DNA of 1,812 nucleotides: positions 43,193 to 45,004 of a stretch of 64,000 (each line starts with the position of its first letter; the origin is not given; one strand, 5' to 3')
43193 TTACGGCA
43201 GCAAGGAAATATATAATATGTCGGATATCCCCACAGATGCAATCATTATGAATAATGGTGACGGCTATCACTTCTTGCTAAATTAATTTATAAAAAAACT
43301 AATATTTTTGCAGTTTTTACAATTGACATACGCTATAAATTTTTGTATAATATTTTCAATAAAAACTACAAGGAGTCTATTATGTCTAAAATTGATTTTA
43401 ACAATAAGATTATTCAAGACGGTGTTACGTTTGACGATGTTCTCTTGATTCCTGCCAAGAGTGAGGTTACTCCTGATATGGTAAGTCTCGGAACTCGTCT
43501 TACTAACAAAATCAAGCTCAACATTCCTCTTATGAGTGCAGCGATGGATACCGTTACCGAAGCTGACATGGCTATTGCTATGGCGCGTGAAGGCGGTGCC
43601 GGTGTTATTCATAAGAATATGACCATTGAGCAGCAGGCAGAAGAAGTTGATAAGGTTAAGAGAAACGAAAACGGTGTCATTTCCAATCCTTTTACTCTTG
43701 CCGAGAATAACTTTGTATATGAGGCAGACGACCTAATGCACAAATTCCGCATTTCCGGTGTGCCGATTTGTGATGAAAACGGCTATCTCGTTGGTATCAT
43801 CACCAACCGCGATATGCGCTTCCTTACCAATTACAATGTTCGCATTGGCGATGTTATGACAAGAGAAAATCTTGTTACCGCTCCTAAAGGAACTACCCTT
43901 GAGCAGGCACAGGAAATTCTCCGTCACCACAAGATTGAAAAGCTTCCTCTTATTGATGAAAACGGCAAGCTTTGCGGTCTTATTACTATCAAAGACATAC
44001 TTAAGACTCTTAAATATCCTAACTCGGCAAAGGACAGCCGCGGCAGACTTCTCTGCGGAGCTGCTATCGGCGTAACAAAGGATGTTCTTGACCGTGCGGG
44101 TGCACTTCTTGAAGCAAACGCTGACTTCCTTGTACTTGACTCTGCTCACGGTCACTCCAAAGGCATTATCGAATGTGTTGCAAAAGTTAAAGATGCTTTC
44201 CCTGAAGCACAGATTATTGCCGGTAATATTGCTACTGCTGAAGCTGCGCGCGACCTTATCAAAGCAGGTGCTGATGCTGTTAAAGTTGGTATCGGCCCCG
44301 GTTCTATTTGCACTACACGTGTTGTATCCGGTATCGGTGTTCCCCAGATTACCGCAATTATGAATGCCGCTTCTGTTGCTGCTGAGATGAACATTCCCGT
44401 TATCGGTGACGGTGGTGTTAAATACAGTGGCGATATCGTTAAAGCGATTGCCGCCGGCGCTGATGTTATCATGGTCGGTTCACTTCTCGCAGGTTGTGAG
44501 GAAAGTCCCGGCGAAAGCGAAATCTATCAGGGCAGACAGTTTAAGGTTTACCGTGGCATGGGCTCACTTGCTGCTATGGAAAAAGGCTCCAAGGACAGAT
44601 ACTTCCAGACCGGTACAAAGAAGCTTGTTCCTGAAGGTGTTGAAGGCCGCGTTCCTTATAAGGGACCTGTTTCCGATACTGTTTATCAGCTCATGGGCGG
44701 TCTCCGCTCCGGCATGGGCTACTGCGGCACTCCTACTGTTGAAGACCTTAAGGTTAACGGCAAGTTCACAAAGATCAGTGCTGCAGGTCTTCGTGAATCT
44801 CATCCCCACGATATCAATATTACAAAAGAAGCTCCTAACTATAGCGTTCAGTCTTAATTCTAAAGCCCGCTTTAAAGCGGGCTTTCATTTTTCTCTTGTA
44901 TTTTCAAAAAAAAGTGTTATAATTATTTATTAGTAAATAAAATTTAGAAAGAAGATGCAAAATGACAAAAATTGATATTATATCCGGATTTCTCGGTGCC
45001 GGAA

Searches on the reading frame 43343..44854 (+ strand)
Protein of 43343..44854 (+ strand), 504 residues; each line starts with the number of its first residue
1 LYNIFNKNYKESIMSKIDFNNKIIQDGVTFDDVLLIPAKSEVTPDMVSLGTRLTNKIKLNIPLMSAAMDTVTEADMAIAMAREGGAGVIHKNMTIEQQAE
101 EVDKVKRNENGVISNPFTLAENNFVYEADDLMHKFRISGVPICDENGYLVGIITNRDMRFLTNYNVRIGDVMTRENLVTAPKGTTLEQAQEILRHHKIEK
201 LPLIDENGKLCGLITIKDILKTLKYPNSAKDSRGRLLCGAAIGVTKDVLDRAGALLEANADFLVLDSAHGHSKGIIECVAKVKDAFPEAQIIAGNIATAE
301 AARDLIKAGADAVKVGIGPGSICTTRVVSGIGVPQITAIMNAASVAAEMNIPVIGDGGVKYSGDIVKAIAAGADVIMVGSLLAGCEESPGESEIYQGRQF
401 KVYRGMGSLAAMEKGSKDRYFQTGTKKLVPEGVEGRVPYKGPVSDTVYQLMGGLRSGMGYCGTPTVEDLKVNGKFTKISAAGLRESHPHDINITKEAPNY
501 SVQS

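Call 112: search_protein_families(library=pfam, proteins=[window:43343-44854:+], max_evalue=0.001)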
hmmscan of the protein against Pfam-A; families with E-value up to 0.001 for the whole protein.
window:43343-44854:+ (504 aa): 5 families
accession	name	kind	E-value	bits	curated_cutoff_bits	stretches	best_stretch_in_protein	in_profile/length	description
PF00478.31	IMPDH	-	4.2e-166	552.6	25.6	1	27-489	1-345/345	IMP dehydrogenase / GMP reductase domain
PF00571.33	CBS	-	4.4e-25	88.2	24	2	168-223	1-55/57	CBS domain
PF03060.21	NMO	-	1.7e-10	41.2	28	2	291-390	138-233/331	Nitronate monooxygenase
PF01070.24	FMN_dh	-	1.5e-07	31.3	24.9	1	290-380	220-303/350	FMN-dependent dehydrogenase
PF00977.27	His_biosynth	-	0.00016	21.6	23.6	0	344-381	67-104/228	Histidine biosynthesis protein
